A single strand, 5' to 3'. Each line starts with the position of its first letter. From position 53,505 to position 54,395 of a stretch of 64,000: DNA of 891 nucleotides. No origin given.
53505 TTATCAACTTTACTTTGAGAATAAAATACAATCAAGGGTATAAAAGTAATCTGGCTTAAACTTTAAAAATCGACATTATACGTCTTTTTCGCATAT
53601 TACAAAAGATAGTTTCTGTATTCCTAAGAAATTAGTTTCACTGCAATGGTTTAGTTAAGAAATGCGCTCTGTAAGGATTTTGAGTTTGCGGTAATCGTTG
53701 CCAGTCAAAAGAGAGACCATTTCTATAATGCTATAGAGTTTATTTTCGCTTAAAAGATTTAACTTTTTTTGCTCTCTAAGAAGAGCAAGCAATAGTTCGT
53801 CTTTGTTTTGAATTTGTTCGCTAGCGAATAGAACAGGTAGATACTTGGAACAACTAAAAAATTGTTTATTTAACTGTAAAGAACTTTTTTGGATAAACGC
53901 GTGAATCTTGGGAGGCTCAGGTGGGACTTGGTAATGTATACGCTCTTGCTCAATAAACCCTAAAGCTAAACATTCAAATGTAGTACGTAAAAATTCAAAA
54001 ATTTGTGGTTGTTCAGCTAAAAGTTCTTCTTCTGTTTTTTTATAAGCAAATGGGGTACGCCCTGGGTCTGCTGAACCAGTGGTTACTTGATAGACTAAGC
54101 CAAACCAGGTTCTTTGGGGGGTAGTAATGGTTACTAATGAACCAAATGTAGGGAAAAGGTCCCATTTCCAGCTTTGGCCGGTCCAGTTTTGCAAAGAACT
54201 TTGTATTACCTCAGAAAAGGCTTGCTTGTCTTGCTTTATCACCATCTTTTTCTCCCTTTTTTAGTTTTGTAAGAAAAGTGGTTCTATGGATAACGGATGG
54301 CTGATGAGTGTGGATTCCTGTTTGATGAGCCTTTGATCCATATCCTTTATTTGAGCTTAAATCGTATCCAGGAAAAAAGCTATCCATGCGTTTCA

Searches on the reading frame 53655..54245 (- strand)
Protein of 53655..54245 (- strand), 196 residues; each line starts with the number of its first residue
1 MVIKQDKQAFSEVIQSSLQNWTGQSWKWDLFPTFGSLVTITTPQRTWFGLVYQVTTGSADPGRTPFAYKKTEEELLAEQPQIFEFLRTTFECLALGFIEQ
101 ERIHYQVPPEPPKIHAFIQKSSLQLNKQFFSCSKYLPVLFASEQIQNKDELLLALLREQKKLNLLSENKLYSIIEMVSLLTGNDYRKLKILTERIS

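Call 10: search_protein_families(library=pfam, proteins=[window:53655-54245:-])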
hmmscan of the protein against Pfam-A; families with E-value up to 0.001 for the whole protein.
window:53655-54245:- (196 aa): 1 family
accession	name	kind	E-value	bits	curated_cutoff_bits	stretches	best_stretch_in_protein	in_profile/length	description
PF09378.16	HAS-barrel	-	0.00056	20.4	25.2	1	32-89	23-79/90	HAS barrel domain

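Call 26: find_encoding_contigs(protein=window:53655-54245:-, flank=10000, max_places=10)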
Protein window:53655-54245:- (196 aa): 1 contig read that carries it; 1 place shown.
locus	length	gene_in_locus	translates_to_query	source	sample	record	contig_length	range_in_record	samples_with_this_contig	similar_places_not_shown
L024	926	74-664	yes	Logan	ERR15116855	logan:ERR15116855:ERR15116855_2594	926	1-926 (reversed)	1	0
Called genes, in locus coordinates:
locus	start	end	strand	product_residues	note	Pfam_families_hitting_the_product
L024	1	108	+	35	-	?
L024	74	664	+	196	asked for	-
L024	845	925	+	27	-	?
